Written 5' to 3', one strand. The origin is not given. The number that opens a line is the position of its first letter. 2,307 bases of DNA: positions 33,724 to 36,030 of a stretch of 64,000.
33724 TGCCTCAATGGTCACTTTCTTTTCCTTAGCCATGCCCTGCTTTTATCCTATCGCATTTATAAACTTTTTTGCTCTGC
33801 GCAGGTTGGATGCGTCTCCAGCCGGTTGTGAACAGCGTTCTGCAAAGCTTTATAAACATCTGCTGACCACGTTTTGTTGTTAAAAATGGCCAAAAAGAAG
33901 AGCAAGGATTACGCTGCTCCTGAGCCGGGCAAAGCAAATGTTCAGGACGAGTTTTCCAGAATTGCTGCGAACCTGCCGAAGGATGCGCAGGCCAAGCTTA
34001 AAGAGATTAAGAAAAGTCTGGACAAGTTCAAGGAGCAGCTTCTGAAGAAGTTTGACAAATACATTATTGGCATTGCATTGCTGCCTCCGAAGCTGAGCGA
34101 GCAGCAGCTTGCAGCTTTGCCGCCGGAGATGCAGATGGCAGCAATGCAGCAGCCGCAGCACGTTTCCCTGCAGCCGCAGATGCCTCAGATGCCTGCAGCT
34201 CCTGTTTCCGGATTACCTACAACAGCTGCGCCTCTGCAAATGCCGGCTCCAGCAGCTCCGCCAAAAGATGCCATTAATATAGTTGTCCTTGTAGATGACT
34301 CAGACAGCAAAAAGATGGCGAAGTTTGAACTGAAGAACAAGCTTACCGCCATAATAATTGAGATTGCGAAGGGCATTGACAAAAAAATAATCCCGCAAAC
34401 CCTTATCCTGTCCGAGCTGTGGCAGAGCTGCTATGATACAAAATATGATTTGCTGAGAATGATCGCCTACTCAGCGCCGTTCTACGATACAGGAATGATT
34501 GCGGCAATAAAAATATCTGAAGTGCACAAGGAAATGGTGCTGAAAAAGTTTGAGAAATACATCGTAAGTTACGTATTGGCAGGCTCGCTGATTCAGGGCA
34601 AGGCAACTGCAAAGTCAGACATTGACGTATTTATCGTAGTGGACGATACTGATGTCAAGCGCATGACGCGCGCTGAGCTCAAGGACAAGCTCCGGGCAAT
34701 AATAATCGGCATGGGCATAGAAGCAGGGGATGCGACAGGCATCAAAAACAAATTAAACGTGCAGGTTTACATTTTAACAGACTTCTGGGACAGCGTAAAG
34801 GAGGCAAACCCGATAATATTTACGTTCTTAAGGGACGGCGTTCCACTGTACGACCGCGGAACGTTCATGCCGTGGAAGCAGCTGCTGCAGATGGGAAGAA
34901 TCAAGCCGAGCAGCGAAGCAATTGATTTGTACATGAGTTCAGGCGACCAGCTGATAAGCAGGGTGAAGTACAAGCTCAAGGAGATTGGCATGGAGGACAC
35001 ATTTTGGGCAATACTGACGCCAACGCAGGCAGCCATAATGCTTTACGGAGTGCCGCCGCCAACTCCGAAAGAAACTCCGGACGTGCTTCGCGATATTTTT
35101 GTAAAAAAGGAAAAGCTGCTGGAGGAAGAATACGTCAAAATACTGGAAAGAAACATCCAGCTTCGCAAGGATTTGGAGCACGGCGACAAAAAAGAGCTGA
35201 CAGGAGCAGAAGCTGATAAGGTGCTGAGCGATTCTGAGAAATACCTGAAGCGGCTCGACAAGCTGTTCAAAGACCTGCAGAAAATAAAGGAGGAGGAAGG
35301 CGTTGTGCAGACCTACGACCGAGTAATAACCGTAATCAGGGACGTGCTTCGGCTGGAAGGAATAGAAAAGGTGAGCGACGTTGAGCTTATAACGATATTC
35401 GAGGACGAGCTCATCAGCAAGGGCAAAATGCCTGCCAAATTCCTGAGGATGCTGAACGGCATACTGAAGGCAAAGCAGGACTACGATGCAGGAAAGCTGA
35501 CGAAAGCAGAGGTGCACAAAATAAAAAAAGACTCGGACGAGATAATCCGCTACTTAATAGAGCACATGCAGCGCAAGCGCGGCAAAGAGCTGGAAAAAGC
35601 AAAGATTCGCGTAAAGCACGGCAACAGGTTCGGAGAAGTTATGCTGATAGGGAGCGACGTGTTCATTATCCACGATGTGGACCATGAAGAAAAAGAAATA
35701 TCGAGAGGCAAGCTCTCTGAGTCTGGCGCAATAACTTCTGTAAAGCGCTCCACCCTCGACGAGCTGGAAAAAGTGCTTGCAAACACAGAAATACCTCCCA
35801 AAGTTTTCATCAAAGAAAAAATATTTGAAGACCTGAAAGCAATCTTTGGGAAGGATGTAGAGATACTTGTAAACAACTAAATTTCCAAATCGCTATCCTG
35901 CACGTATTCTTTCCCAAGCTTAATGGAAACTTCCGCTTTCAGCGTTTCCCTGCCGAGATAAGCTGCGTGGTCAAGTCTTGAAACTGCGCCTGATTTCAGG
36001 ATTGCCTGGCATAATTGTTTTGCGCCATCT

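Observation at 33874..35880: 668-aa single-chain tandem nucleotidyltransferase (one copy degenerate with Q/P-rich insert) fused to HEPN-like helical modules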

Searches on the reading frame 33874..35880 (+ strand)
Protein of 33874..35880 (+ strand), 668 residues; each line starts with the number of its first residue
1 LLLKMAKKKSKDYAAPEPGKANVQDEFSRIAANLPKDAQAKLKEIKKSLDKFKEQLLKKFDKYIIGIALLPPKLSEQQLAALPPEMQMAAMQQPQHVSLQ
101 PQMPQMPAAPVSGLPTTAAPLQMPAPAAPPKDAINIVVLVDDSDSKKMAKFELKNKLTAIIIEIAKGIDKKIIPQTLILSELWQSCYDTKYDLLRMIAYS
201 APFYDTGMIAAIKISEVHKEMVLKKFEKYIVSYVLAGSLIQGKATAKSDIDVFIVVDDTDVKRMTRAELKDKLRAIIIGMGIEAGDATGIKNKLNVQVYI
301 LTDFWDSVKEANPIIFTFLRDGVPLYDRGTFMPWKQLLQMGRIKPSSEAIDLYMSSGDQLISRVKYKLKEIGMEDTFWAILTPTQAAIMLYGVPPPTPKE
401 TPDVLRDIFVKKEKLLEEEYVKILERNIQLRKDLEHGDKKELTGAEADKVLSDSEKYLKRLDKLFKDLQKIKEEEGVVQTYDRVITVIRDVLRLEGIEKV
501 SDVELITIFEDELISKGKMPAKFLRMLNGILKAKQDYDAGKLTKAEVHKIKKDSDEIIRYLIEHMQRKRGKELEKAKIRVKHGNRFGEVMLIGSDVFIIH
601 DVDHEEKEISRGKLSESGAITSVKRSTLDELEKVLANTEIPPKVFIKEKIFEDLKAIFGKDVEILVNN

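Call 3: search_protein_families(library=pfam, proteins=[window:33874-35880:+], max_evalue=10)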
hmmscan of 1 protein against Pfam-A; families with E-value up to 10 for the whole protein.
window:33874-35880:+ (668 aa): 5 families
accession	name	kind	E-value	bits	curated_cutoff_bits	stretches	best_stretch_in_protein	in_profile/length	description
PF18765.7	Polbeta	-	1.2e-05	25.8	26.9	1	226-276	7-58/93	Polymerase beta, Nucleotidyltransferase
PF01909.29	NTP_transf_2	-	4.4e-05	24.2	21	1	223-272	9-60/93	Nucleotidyltransferase domain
PF20879.2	SidM_N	-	0.014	15.2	27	1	216-263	39-93/285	SidM, N-terminal domain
PF22600.2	MTPAP-like_central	-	0.015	15.8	27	1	221-266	32-75/139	Poly(A) RNA polymerase, mitochondrial-like, central palm domain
PF12633.13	Adenyl_cycl_N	-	0.14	12.5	27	1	219-276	81-137/199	Adenylate cyclase NT domain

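Call 4: search_protein_families(library=ncbifam, proteins=[window:33874-35880:+], max_evalue=10)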
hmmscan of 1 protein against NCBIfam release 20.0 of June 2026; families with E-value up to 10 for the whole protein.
window:33874-35880:+ (668 aa): 3 families
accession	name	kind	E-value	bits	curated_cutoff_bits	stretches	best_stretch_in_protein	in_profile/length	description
NF047752.1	MntA_antitoxin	equivalog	8.6e-05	22.4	60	1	230-276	7-52/106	type VII toxin-antitoxin system MntA family adenylyltransferase antitoxin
NF012212.1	ANT_9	subfamily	0.0014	18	340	1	220-277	11-67/249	aminoglycoside nucleotidyltransferase ANT(9)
NF028535.0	ANT_4p_II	subfamily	0.12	11.5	350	1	230-263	19-52/251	ANT(4')-II family aminoglycoside nucleotidyltransferase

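Call 5: search_solved_structures(query=window:33874-35880:+, max_evalue=10, show_alignments=2)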
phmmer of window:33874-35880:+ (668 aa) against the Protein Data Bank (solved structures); distinct sequences matched with E-value up to 10: 1.
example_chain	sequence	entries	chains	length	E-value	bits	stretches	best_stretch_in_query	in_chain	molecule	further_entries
7n6g_3M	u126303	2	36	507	1.1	11.1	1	89-134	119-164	FAP7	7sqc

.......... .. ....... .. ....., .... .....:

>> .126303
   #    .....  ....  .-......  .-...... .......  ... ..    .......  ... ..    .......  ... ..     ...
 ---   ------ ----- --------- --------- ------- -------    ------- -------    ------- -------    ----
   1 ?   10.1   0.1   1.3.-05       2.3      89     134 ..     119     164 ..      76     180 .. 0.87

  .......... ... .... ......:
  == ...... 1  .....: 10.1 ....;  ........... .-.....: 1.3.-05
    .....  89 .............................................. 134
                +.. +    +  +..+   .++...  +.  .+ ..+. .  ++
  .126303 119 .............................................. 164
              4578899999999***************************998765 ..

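Call 6: find_homologous_proteins(query=window:33886-35880:+)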
Query window:33886-35880:+ (664 aa): 4790 proteins with E <= 0.001 among 8000 candidates; the best 120 are listed.
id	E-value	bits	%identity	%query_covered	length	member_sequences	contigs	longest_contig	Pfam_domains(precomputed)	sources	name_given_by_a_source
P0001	0.0e+0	1435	100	100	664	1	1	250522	PF18765.8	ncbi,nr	ncbi:nucleotidyltransferase domain-containing protein [Candidatus Woesearchaeota archaeon]|nr:nucleo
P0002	0.0e+0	1229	85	100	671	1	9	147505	PF18765.8,PF01909.30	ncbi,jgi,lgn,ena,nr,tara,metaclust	ncbi:hypothetical protein CMO88_03835 [Candidatus Woesearchaeota archaeon]|nr:hypothetical protein [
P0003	0.0e+0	1186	81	100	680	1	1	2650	PF18765.8,PF01909.30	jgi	-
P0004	0.0e+0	1161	81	100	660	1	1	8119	PF18765.8,PF01909.30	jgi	-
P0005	0.0e+0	1158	81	100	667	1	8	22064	PF18765.8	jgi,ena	-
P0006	0.0e+0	1155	80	100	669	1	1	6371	PF18765.8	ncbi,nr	ncbi:hypothetical protein J4470_05745 [Candidatus Woesearchaeota archaeon]|nr:hypothetical protein [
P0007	0.0e+0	1153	80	100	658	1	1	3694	-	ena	-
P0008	0.0e+0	1139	80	97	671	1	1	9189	PF18765.8,PF01909.30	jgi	-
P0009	0.0e+0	1129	78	100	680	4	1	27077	-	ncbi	-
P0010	0.0e+0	1124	79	100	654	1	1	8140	-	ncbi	-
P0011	0.0e+0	1116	77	100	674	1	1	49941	-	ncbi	-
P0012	0.0e+0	1111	77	100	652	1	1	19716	-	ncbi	-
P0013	0.0e+0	1109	77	100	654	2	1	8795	PF18765.8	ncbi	-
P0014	0.0e+0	1095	74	100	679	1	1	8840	PF18765.8,PF01909.30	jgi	-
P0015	0.0e+0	1080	73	100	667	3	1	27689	PF18765.8,PF01909.30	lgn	-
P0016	0.0e+0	1074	80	93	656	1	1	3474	PF18765.8,PF01909.30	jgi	-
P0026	0.0e+0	1014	71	100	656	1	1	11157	PF18765.8,PF01909.30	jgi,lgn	-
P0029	6.5e-289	978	66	100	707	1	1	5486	PF18765.8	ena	-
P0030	1.8e-281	953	65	97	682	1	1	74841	PF18765.8,PF01909.30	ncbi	-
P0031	2.9e-280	950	63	100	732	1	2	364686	PF18765.8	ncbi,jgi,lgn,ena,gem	-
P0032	1.2e-279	947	62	100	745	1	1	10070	PF18765.8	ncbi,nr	ncbi:nucleotidyltransferase domain-containing protein [Candidatus Woesearchaeota archaeon]|nr:nucleo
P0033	1.5e-279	947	63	100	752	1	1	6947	PF18765.8,PF01909.30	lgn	-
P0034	4.8e-279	946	65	97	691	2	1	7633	PF18765.8,PF01909.30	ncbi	-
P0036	2.5e-278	943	66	97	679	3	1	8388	PF18765.8,PF01909.30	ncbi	-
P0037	3.5e-278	943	66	97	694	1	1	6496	PF18765.8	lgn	-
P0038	3.6e-278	943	63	97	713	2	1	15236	PF18765.8,PF01909.30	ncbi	-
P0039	3.6e-277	939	65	97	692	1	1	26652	PF18765.8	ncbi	-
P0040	9.7e-276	935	67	97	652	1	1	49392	PF18765.8,PF01909.30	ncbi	-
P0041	1.8e-275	934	63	97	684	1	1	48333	PF18765.8,PF01909.30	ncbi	-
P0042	2.4e-275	933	66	97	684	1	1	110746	PF18765.8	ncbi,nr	ncbi:nucleotidyltransferase domain-containing protein [Candidatus Woesearchaeota archaeon]|nr:nucleo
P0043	3.1e-275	933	65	97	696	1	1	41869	PF18765.8,PF01909.30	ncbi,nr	ncbi:nucleotidyltransferase domain-containing protein [Candidatus Woesearchaeota archaeon]|nr:nucleo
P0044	1.6e-274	931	64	97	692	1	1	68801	PF18765.8,PF01909.30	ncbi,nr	ncbi:nucleotidyltransferase domain-containing protein [Candidatus Woesearchaeota archaeon]|nr:nucleo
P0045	1.7e-274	930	65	97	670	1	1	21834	PF18765.8,PF01909.30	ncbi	-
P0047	5.2e-274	929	64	99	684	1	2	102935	PF18765.8,PF01909.30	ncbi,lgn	-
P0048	6.5e-274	929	65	97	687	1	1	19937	PF18765.8,PF01909.30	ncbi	-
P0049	1.1e-273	928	66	97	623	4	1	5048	PF18765.8,PF01909.30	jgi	jgi:uncharacterized protein (UPF0332 family)/predicted nucleotidyltransferase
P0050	1.3e-273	928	66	97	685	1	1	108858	PF18765.8,PF01909.30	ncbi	-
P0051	9.0e-273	925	66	97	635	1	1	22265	PF18765.8,PF01909.30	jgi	jgi:predicted nucleotidyltransferase/uncharacterized protein (UPF0332 family)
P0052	1.0e-271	921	66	97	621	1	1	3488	PF18765.8,PF01909.30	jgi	jgi:uncharacterized protein (UPF0332 family)/predicted nucleotidyltransferase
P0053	1.8e-271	921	66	97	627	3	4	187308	PF18765.8,PF01909.30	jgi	-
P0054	2.3e-271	920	63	97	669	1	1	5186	PF18765.8,PF01909.30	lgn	-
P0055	3.0e-271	920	65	98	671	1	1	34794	PF18765.8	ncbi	-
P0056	1.2e-270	918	65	100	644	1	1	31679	PF18765.8,PF01909.30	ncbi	-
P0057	1.1e-269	915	65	97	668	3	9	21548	PF18765.8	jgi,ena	-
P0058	7.2e-269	912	65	97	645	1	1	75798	PF18765.8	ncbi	-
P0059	8.5e-269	912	63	98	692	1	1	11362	PF18765.8,PF01909.30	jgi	jgi:predicted nucleotidyltransferase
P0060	1.1e-268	911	67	96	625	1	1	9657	PF18765.8,PF01909.30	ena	-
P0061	1.7e-268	911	63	99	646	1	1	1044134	PF18765.8,PF01909.30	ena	-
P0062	1.1e-267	908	65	98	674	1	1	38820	PF18765.8,PF01909.30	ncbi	-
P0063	1.1e-267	908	66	96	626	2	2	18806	PF01909.30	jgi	jgi:uncharacterized protein (UPF0332 family)/predicted nucleotidyltransferase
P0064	2.0e-267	907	62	100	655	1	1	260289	-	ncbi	-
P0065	6.2e-267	905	64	98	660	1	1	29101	PF18765.8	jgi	-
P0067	2.6e-266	903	63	97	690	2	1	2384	PF18765.8,PF01909.30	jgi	-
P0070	8.8e-266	902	62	99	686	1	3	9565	PF18765.8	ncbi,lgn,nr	ncbi:nucleotidyltransferase domain-containing protein [Candidatus Woesearchaeota archaeon]|nr:nucleo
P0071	1.2e-265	901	65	96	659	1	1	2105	PF01909.30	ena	-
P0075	7.3e-265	899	65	96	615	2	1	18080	PF01909.30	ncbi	-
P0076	1.7e-264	897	63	98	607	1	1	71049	PF18765.8,PF01909.30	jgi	jgi:uncharacterized protein (UPF0332 family)/predicted nucleotidyltransferase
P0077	1.8e-264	897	63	100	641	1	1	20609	PF18765.8,PF01909.30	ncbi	-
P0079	3.3e-264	896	63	100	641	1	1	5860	PF18765.8,PF01909.30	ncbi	-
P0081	5.9e-264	896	64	97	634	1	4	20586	PF18765.8,PF01909.30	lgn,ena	-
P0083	9.2e-264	895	61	100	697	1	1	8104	PF18765.8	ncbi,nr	ncbi:nucleotidyltransferase domain-containing protein [Candidatus Woesearchaeota archaeon]|nr:nucleo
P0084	1.0e-263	895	64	97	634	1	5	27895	PF18765.8,PF01909.30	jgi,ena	-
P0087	2.3e-263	894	64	96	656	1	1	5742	PF01909.30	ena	-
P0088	2.5e-263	894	64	95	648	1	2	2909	PF01909.30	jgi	-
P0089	4.1e-263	893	63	97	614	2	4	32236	PF18765.8,PF01909.30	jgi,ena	-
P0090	4.6e-263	893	63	100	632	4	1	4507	PF18765.8,PF01909.30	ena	-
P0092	7.8e-263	892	62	100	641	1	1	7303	PF01909.30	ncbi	-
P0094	1.1e-262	891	67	91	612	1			PF18765.8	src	-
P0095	1.2e-262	891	63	97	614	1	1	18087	PF18765.8,PF01909.30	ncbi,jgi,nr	ncbi:hypothetical protein COV14_01605 [Candidatus Woesearchaeota archaeon CG10_big_fil_rev_8_21_14_0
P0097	1.9e-262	891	63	97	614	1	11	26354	PF18765.8,PF01909.30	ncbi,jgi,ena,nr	ncbi:hypothetical protein AUJ83_04990 [Candidatus Woesearchaeota archaeon CG1_02_33_12]|nr:MAG: hypo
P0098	1.9e-262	891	63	96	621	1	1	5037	PF18765.8,PF01909.30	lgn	-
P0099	2.3e-262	890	63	97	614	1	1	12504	PF18765.8,PF01909.30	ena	-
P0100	2.7e-262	890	62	100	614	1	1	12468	PF18765.8,PF01909.30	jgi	-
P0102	4.6e-262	889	62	97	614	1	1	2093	PF18765.8,PF01909.30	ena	-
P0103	5.3e-262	889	62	100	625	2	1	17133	PF18765.8,PF01909.30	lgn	-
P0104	6.3e-262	889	61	100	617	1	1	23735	PF18765.8,PF01909.30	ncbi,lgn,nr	ncbi:nucleotidyltransferase domain-containing protein [Candidatus Woesearchaeota archaeon]|nr:MAG: n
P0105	6.7e-262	889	62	100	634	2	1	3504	PF18765.8,PF01909.30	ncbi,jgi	-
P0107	7.1e-262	889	64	96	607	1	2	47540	PF01909.30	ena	-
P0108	7.4e-262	889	64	96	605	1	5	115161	PF01909.30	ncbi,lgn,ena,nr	ncbi:nucleotidyltransferase domain-containing protein [Candidatus Woesearchaeota archaeon]|nr:nucleo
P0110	1.1e-261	888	59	97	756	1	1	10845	PF18765.8,PF01909.30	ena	-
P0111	2.3e-261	887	63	96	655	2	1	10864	PF18765.8,PF01909.30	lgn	-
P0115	3.5e-261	886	63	97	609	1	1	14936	PF01909.30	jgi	jgi:uncharacterized protein (UPF0332 family)/predicted nucleotidyltransferase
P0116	3.9e-261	886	63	96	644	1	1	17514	PF18765.8,PF01909.30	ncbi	-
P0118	5.2e-261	886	64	96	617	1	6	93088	PF01909.30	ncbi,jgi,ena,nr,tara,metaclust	ncbi:hypothetical protein CMO89_00430 [Candidatus Woesearchaeota archaeon]|nr:hypothetical protein [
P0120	7.0e-261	885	65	95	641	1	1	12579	PF18765.8,PF01909.30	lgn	-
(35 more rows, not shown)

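Call 20: search_protein_representatives(protein=window:33886-35880:+)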
Query: 664 residues. Proteins with E-value up to 0.001 (for the whole library): 711; up to 1e-10: 490; up to 1e-30: 183. The best 150 are listed.
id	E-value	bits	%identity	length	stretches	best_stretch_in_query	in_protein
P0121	3.8e-201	686.5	56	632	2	128-663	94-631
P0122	6.1e-191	652.8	67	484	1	144-571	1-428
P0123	2.6e-177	607.8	66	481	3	467-663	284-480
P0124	3.1e-176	604.2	49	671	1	8-662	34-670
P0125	3.0e-163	561.3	48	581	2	122-657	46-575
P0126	1.1e-160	552.9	50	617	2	126-655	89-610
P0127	4.2e-154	531.1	50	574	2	127-604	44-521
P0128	9.3e-153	526.7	56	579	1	104-578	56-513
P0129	7.1e-149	513.9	58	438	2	128-476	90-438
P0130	7.1e-148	510.6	44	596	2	127-662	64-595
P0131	1.2e-147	509.8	46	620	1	27-661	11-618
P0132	7.6e-146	503.9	45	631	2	129-662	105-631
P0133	5.3e-140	484.6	49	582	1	129-600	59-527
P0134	3.3e-138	478.6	54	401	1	262-662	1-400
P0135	1.4e-132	460.1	50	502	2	128-534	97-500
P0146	1.5e-107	377.4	38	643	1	30-659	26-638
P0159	8.1e-88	312.2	32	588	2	127-662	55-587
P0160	1.1e-86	308.4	38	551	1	173-661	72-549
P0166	4.4e-83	296.5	32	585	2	127-663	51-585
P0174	3.7e-78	280.3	34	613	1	122-662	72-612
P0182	3.5e-68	247.3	40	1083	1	170-463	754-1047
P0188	3.8e-66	240.6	35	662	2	175-501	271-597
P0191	9.8e-65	236.0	39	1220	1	162-497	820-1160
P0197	4.4e-62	227.2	32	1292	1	144-613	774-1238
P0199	1.9e-61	225.1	35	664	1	181-550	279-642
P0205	3.0e-57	211.2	32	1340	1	174-628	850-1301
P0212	1.2e-53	199.4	36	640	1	178-494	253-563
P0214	1.9e-51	192.0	29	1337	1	145-633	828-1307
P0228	5.6e-46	174.0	28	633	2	219-535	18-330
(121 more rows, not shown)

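Call 21: search_protein_families(library=pfam, proteins=[P0182, P0191, P0197, P0205, P0214, P0188, P0199, P0212], max_evalue=0.001)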
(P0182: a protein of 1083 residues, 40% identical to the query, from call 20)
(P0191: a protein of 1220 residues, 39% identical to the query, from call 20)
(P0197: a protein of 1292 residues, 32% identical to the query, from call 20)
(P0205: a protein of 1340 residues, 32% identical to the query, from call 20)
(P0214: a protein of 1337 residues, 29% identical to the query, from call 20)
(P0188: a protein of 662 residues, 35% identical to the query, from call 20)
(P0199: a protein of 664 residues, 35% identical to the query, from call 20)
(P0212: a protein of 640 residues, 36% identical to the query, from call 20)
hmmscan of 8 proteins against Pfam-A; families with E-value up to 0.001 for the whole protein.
P0182 (1083 aa): 13 families
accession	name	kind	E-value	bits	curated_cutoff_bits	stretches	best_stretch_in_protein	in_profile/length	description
PF13432.12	TPR_16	-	1.4e-14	54.6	32.7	1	538-599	3-64/65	Tetratricopeptide repeat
PF13428.12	TPR_14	-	4.7e-14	51.9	23.5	0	218-252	5-39/44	Tetratricopeptide repeat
PF07719.23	TPR_2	-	1.1e-13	50.5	27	0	566-599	1-34/34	Tetratricopeptide repeat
PF00515.34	TPR_1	-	1.1e-11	44.4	27.8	0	566-599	1-34/34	Tetratricopeptide repeat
PF14559.12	TPR_19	-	2.3e-11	44.3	25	0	283-343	3-63/68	Tetratricopeptide repeat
PF13181.12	TPR_8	-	6e-10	38.9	25.7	0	533-564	2-33/34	Tetratricopeptide repeat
PF13424.12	TPR_12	-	3.2e-06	27.7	30.1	0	534-596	5-75/77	Tetratricopeptide repeat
PF13431.12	TPR_17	-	1.2e-05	25.6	24.4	0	556-584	3-31/34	Tetratricopeptide repeat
PF18765.7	Polbeta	-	1.3e-05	25.7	26.9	1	810-877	13-79/93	Polymerase beta, Nucleotidyltransferase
PF25062.1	ARM_TT21_N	-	0.00022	21.5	40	0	473-593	71-195/222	Tetratricopeptide repeat protein 21 N-terminal ARM repeat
PF01909.29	NTP_transf_2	-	0.00029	21.6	21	1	802-847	8-47/93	Nucleotidyltransferase domain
PF03704.23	BTAD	-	0.00032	21.5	22.1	0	296-358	53-115/146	Bacterial transcriptional activator domain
PF13414.12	TPR_11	-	0.00035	20.6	26.8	0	419-440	6-27/42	TPR repeat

P0191 (1220 aa): 1 family
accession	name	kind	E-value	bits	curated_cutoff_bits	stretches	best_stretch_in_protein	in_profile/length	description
PF13424.12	TPR_12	-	0.00087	19.9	30.1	0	581-630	18-75/77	Tetratricopeptide repeat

P0197 (1292 aa): 3 families
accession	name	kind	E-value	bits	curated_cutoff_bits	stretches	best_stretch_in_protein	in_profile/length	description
PF01909.29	NTP_transf_2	-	2.4e-06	28.3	21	1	850-889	12-54/93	Nucleotidyltransferase domain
PF13428.12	TPR_14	-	6.1e-06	26.8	23.5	0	63-99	4-40/44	Tetratricopeptide repeat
PF18765.7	Polbeta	-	7.3e-06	26.5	26.9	1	851-899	11-58/93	Polymerase beta, Nucleotidyltransferase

P0205 (1340 aa): 5 families
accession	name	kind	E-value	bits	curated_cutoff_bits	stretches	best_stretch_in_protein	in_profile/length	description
PF14559.12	TPR_19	-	8e-12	45.8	25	1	668-727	6-64/68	Tetratricopeptide repeat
PF13428.12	TPR_14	-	7.7e-11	42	23.5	0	654-695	2-43/44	Tetratricopeptide repeat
PF13181.12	TPR_8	-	1.3e-06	28.6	25.7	1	619-651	1-33/34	Tetratricopeptide repeat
PF01909.29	NTP_transf_2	-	1.6e-05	25.6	21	1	897-949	10-54/93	Nucleotidyltransferase domain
PF18765.7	Polbeta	-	5.2e-05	23.8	26.9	1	893-943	2-53/93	Polymerase beta, Nucleotidyltransferase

P0214 (1337 aa): 9 families
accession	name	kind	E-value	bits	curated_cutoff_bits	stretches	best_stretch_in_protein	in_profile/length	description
PF13428.12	TPR_14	-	7.7e-15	54.4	23.5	0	620-659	4-43/44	Tetratricopeptide repeat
PF14559.12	TPR_19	-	7.2e-12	45.9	25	0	230-275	1-47/68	Tetratricopeptide repeat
PF07719.23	TPR_2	-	1.7e-07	31.3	27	0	620-650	4-34/34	Tetratricopeptide repeat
PF01909.29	NTP_transf_2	-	3.7e-07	30.9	21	1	897-964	5-70/93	Nucleotidyltransferase domain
PF18765.7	Polbeta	-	0.00012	22.6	26.9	1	907-949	12-53/93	Polymerase beta, Nucleotidyltransferase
PF12895.13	ANAPC3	-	0.00014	22.5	27.2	0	599-643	5-49/82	Anaphase-promoting complex, cyclosome, subunit 3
PF13424.12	TPR_12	-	0.00014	22.4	30.1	0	257-315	7-73/77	Tetratricopeptide repeat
PF13174.12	TPR_6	-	0.00019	22.3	26.3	0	552-574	3-24/33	Tetratricopeptide repeat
PF13181.12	TPR_8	-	0.0003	21.2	25.7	0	396-415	11-30/34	Tetratricopeptide repeat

P0188 (662 aa): 2 families
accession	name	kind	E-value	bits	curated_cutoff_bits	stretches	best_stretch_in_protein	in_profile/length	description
PF18765.7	Polbeta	-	1.3e-05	25.7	26.9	1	314-371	3-59/93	Polymerase beta, Nucleotidyltransferase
PF01909.29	NTP_transf_2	-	9.4e-05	23.2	21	1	317-365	11-54/93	Nucleotidyltransferase domain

P0199 (664 aa): 0 families

P0212 (640 aa): 2 families
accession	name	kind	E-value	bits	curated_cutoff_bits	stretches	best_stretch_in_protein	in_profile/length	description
PF01909.29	NTP_transf_2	-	2.1e-07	31.7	21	1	299-347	13-64/93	Nucleotidyltransferase domain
PF18765.7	Polbeta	-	2.1e-05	25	26.9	1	301-347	13-58/93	Polymerase beta, Nucleotidyltransferase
